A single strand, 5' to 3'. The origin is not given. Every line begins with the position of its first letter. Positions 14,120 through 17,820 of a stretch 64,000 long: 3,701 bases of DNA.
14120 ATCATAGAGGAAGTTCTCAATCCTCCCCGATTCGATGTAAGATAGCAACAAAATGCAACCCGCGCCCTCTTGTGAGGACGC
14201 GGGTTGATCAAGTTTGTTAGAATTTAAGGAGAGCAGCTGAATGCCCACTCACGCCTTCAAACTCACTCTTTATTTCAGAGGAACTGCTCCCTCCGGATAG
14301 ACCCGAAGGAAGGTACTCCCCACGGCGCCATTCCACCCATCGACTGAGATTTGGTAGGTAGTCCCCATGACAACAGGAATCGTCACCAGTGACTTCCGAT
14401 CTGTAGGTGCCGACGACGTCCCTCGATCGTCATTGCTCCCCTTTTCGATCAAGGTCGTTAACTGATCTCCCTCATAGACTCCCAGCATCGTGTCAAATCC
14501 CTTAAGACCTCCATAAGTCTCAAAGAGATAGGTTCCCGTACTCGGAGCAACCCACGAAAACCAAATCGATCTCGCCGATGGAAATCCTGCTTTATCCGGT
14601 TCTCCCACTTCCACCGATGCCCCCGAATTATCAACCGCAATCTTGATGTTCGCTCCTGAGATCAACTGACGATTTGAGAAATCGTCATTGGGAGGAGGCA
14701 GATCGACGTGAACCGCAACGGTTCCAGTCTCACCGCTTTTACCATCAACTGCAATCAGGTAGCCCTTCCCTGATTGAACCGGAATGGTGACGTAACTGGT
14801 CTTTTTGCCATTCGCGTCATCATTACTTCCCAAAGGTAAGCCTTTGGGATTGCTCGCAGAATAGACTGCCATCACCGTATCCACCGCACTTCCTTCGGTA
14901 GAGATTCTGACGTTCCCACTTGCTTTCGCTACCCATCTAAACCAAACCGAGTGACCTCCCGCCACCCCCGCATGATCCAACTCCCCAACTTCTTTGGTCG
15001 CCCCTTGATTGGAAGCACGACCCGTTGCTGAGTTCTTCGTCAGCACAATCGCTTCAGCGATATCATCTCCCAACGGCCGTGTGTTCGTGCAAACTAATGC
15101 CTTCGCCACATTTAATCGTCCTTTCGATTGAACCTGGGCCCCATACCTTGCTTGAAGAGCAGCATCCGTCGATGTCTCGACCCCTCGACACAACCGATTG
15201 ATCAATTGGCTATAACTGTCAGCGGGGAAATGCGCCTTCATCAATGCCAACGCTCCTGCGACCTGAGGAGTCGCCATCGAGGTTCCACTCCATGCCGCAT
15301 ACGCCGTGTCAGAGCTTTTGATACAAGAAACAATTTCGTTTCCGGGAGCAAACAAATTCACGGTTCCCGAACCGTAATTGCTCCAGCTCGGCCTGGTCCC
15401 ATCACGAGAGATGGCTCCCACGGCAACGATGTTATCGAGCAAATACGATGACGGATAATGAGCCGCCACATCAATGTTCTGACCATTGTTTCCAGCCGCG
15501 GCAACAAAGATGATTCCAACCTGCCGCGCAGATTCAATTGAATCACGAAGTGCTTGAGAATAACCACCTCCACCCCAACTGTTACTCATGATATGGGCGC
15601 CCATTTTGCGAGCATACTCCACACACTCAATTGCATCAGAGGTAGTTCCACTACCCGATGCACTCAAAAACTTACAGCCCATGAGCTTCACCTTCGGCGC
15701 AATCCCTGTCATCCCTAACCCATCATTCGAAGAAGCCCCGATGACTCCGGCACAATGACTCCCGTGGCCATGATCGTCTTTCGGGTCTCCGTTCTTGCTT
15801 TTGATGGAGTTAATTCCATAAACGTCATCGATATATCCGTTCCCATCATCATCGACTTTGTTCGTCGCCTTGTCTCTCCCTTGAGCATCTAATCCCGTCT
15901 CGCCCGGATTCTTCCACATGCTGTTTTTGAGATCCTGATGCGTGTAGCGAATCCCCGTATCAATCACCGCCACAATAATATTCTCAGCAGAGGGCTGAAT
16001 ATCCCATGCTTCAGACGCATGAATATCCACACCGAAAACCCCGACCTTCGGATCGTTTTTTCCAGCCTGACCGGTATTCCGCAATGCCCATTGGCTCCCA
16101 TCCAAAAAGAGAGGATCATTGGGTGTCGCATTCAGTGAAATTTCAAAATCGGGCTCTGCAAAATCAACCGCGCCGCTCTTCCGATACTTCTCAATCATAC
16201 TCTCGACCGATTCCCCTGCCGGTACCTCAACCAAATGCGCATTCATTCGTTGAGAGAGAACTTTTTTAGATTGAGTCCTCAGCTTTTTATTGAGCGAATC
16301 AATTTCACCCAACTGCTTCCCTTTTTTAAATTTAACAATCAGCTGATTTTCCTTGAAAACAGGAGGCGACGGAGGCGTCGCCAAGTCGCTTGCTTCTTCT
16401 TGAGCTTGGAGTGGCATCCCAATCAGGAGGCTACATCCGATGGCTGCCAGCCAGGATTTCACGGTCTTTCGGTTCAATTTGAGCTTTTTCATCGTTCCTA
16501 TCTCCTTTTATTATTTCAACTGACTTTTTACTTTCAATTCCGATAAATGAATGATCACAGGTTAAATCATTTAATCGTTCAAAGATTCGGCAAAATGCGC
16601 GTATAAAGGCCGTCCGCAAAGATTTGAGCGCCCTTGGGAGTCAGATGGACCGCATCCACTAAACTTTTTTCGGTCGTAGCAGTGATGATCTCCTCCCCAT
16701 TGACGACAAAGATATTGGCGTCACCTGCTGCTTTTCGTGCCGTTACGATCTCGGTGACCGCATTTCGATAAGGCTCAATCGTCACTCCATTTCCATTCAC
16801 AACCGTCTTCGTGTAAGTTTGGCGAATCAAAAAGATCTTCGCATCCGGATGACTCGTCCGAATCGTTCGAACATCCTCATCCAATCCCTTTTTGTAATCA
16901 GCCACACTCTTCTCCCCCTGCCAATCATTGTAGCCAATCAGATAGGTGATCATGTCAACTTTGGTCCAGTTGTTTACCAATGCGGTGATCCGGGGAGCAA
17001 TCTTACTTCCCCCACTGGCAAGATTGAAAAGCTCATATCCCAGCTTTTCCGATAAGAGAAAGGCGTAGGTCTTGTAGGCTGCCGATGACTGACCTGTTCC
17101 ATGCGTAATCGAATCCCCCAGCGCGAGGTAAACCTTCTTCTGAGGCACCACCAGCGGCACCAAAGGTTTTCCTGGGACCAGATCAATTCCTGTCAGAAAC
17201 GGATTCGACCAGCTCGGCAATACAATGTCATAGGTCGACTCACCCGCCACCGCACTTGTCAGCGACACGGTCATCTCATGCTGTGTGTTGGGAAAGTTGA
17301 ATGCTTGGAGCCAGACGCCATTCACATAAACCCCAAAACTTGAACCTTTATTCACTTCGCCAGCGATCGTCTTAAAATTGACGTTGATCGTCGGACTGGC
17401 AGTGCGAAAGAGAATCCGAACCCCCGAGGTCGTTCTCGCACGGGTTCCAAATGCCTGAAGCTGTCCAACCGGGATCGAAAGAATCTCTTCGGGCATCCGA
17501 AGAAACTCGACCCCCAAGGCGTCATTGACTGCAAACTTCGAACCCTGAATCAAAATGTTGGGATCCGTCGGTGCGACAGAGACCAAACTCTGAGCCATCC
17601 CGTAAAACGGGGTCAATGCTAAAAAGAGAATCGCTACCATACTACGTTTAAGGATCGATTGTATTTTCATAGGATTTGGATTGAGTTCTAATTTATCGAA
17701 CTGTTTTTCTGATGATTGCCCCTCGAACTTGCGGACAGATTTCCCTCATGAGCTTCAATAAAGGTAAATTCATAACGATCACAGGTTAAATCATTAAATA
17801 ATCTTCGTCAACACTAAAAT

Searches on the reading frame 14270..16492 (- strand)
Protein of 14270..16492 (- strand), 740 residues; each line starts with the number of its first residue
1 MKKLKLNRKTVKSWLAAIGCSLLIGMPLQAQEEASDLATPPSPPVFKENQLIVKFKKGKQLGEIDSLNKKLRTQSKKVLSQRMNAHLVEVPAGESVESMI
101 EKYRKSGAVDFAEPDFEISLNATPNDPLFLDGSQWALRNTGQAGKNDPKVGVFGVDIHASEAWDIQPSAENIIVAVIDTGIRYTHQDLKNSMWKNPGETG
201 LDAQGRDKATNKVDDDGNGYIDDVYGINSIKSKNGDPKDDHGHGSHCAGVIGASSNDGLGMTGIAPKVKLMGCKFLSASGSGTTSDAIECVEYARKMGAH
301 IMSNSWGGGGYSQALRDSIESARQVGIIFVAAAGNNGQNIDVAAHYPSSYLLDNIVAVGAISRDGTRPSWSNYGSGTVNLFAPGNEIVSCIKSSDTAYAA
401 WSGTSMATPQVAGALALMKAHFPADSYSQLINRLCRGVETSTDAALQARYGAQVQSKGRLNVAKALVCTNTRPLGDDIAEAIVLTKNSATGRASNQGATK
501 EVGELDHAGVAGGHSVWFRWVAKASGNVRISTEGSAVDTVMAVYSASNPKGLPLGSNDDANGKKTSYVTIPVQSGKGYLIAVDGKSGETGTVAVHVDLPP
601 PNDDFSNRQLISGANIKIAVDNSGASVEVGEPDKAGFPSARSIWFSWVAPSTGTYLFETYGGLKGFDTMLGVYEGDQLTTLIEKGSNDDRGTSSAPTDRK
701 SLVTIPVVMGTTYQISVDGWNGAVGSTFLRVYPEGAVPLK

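Call 6: search_protein_families(library=pfam, proteins=[window:14270-16492:-], max_evalue=0.01)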
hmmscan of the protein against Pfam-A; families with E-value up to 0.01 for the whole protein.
window:14270-16492:- (740 aa): 2 families
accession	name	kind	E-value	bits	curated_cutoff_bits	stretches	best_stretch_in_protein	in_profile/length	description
PF00082.27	Peptidase_S8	-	4.9e-52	177.5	21.8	1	170-451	2-286/288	Subtilase family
PF22148.1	Fervidolysin_NPro-like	-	6e-14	52.6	21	1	36-115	5-81/81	Fervidolysin N-terminal prodomain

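Call 63: find_encoding_contigs(protein=window:14270-16492:-, flank=10000, max_places=5)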
Protein window:14270-16492:- (740 aa): no gene with exactly this product is on record in the collection.

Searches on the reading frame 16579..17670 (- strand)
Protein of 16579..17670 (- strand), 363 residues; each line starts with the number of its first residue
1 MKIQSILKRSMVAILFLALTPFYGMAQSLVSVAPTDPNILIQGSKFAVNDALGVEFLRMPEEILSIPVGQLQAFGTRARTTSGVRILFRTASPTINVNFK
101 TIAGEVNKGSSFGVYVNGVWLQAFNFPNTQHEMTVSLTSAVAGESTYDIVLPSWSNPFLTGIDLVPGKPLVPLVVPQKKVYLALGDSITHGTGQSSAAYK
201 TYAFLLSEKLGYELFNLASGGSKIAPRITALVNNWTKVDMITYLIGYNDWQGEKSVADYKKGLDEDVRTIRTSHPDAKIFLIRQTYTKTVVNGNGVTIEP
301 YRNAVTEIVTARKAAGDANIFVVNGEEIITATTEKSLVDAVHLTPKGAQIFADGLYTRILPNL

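Call 10: search_protein_families(library=pfam, proteins=[window:16579-17670:-], max_evalue=0.001)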
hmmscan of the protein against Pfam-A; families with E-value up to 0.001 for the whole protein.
window:16579-17670:- (363 aa): 3 families
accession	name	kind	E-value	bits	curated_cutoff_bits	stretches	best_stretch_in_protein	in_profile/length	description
PF00657.28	Lipase_GDSL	-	3.7e-16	60.3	23.6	1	181-354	1-207/208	GDSL-like Lipase/Acylhydrolase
PF13472.12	Lipase_GDSL_2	-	6e-16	59.9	32.9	1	183-350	1-178/178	GDSL-like Lipase/Acylhydrolase family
PF14606.12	Lipase_GDSL_3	-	2.8e-12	47.7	27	1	182-355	5-173/178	GDSL-like Lipase/Acylhydrolase family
